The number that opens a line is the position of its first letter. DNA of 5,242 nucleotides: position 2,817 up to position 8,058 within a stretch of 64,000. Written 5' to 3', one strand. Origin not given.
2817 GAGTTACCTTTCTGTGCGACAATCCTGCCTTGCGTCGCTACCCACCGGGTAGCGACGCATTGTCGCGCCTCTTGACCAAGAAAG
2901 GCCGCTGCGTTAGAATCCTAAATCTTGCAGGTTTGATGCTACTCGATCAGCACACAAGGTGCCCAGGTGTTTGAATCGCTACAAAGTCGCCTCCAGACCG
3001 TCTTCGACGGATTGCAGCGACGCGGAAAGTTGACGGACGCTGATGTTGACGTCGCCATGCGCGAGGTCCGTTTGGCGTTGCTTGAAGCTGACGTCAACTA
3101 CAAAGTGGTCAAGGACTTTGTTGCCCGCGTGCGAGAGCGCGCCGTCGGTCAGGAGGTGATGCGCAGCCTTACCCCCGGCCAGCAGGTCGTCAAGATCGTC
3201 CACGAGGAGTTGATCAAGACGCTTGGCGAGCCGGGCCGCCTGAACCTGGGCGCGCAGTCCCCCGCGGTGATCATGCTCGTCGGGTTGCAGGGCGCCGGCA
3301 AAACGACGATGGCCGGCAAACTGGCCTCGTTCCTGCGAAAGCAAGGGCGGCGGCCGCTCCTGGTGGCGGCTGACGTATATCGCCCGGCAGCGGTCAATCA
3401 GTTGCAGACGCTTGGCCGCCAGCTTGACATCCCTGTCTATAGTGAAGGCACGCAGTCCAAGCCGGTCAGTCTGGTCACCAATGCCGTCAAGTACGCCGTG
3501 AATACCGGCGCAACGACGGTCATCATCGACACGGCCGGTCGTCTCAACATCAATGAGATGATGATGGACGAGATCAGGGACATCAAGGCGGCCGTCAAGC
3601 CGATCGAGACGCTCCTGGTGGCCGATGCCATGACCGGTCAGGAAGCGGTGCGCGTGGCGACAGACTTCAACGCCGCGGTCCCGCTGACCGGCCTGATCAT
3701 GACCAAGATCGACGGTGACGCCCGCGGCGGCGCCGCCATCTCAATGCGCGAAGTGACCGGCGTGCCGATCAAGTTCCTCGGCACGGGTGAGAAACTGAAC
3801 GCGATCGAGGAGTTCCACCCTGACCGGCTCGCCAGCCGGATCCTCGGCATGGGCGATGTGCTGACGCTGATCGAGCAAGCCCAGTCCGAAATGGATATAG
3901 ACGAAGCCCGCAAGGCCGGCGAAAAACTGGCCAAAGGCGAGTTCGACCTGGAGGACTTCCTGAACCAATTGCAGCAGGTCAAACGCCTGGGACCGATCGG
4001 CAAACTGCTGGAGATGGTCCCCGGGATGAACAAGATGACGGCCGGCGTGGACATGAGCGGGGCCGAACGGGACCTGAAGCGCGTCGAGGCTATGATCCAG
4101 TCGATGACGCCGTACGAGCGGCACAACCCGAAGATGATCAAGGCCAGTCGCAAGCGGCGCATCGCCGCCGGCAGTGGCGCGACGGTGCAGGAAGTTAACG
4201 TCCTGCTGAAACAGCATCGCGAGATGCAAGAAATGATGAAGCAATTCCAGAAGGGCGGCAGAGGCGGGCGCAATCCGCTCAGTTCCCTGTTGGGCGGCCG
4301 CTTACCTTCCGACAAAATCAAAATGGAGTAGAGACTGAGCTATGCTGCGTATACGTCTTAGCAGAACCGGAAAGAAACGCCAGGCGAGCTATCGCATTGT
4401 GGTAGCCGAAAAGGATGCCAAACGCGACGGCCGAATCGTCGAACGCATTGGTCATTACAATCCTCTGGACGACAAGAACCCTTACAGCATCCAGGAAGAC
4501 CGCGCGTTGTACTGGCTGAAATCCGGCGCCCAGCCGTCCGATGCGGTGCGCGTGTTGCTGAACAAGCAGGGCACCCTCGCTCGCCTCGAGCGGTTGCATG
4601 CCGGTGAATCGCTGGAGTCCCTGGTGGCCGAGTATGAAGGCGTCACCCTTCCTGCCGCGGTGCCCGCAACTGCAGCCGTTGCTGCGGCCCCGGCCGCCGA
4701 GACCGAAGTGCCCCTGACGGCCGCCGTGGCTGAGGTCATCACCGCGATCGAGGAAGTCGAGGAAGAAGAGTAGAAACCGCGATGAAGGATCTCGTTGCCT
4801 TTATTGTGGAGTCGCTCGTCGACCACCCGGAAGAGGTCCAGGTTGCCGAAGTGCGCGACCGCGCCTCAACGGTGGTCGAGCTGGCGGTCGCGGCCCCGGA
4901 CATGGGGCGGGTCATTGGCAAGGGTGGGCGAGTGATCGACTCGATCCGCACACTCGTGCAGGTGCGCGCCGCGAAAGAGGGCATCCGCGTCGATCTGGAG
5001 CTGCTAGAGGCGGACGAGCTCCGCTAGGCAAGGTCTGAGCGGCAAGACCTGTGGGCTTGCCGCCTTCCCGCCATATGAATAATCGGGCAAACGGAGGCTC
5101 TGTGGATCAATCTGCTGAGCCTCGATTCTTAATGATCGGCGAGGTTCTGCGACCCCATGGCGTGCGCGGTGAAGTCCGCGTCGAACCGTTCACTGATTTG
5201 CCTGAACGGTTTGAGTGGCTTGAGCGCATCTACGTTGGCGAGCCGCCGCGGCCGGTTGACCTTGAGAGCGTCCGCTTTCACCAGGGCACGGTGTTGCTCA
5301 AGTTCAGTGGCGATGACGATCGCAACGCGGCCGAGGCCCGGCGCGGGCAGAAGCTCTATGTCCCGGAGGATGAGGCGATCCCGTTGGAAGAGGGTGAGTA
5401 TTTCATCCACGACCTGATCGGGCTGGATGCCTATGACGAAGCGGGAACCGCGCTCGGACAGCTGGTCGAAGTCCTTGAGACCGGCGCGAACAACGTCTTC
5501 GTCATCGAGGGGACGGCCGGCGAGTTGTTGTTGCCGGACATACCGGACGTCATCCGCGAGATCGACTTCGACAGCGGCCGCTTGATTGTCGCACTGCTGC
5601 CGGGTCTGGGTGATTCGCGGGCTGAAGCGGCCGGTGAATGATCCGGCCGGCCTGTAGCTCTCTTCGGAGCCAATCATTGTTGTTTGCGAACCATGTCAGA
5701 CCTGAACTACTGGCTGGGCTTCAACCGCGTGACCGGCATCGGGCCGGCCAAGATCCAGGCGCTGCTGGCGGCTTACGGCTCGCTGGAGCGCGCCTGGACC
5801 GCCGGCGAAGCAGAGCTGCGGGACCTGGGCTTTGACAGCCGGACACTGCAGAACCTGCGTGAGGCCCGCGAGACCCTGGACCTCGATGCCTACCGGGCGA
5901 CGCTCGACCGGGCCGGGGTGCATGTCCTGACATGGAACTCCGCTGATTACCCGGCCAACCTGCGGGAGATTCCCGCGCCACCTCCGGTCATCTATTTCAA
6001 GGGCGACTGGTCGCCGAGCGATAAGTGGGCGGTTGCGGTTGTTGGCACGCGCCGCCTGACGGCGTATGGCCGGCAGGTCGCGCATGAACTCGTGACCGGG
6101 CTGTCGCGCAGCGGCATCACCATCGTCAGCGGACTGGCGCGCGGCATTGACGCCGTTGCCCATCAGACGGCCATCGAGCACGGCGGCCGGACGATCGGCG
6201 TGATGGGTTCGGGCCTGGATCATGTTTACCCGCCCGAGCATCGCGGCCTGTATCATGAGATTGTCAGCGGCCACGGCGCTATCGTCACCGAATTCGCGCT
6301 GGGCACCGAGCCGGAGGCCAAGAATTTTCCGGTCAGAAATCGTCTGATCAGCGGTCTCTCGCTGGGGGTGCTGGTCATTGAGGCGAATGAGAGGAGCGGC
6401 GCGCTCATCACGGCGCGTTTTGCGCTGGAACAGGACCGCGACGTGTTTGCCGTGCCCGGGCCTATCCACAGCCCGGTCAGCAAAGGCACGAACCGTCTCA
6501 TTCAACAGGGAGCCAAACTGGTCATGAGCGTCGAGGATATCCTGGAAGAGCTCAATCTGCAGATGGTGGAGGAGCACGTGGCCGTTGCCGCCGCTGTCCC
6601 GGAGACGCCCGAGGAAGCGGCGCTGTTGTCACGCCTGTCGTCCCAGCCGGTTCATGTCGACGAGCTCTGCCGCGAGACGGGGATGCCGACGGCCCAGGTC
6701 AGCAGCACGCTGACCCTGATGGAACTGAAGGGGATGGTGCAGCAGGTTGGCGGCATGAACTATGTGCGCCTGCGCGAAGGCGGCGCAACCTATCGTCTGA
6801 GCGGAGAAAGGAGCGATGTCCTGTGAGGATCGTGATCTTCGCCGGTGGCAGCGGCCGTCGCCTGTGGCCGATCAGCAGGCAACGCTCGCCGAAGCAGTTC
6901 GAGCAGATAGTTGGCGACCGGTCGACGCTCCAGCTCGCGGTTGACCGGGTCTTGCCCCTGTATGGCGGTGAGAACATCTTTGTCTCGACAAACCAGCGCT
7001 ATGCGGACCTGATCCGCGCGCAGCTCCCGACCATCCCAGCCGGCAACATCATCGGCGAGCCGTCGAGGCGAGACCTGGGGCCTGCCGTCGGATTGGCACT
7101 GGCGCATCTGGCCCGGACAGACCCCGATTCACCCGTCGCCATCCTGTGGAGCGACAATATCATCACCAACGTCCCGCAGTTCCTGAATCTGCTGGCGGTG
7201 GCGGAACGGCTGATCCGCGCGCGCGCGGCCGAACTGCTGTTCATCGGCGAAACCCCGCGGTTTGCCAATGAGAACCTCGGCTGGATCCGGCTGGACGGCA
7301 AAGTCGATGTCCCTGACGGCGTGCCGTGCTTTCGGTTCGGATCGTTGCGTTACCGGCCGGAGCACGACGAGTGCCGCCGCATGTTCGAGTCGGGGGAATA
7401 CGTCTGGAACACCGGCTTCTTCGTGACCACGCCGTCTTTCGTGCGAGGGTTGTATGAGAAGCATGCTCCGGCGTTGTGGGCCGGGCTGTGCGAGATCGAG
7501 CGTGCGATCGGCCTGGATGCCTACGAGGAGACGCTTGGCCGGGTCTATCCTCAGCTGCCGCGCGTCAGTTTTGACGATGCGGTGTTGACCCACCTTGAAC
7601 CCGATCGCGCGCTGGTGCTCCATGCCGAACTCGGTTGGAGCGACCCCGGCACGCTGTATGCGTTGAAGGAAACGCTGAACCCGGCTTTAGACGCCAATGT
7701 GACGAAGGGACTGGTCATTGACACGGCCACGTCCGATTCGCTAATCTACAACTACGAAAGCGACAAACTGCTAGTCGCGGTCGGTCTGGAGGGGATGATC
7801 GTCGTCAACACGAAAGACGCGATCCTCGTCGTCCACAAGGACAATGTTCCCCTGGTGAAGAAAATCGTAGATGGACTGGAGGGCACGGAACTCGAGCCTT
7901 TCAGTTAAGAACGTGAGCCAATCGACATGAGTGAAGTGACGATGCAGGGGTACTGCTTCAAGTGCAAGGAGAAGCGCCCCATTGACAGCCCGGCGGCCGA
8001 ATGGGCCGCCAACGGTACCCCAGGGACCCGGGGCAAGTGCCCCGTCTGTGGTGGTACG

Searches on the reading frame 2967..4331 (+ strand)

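Call 59: search_protein_families(library=pfam, proteins=[window:2967-4331:+], max_evalue=0.00001)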
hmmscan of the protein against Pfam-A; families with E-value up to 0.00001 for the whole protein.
window:2967-4331:+ (454 aa): 5 families
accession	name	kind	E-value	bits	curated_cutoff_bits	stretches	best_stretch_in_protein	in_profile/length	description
PF00448.28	SRP54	-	6.4e-72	241.7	22.7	1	99-294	1-196/196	SRP54-type protein, GTPase domain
PF02978.25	SRP_SPB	-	9.6e-35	119.3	27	1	325-424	1-91/91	Signal peptide binding domain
PF02881.24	SRP54_N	-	6.5e-24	84.4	22.4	1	5-82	1-75/75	SRP54-type protein, helical bundle domain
PF13401.12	AAA_22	-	1e-06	29.5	27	1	99-218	5-121/130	AAA domain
PF06414.18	Zeta_toxin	-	8.2e-06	25.8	22.3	0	97-190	14-103/199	Zeta toxin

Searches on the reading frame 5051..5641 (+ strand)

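Call 59: search_protein_families(library=pfam, proteins=[window:5051-5641:+], max_evalue=0.00001)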
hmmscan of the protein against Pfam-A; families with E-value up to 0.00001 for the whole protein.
window:5051-5641:+ (196 aa): 3 families
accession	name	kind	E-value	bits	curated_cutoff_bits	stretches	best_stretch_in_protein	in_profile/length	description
PF01782.24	RimM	-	1.7e-22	79.9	23.5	1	29-107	2-83/84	RimM N-terminal domain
PF24986.1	PRC_RimM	-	4.8e-13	49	27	1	120-182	2-65/69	RimM PRC barrel domain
PF05239.21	PRC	-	6.3e-08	32.9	21.2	1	114-181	1-72/78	PRC-barrel domain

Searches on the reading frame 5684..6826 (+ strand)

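Call 59: search_protein_families(library=pfam, proteins=[window:5684-6826:+], max_evalue=0.00001)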
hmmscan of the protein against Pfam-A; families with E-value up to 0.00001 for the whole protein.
window:5684-6826:+ (380 aa): 3 families
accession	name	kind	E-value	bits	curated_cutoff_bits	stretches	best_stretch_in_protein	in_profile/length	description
PF02481.21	DNA_processg_A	-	4.9e-81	271.4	29.6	1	75-281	3-211/212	DNA recombination-mediator protein A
PF17782.7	DprA_WH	-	2.7e-18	66.2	22.9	1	302-357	5-60/61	DprA winged helix domain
PF12802.13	MarR_2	-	4.3e-06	27.2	27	0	308-354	4-52/61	MarR family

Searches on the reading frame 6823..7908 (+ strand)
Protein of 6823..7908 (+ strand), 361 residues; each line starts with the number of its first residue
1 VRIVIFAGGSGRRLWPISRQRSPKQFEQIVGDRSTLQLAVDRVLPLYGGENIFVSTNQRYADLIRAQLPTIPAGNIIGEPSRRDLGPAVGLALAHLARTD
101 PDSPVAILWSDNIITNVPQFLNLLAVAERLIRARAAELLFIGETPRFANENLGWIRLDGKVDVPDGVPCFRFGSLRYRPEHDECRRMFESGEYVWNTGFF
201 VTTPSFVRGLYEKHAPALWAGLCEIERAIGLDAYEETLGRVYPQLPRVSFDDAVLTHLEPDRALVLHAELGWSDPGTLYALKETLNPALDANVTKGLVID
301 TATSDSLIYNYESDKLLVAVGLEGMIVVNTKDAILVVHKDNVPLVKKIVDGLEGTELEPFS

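Call 59: search_protein_families(library=pfam, proteins=[window:6823-7908:+], max_evalue=0.00001)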
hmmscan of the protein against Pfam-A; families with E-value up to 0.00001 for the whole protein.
window:6823-7908:+ (361 aa): 2 families
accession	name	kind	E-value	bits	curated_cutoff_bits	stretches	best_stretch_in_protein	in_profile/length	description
PF00483.29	NTP_transferase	-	8.6e-19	68.5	21.2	1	4-214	3-199/245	Nucleotidyl transferase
PF22640.1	ManC_GMP_beta-helix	-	4.3e-10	39.8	27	1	301-352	6-55/55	MannoseP isomerase/GMP-like beta-helix domain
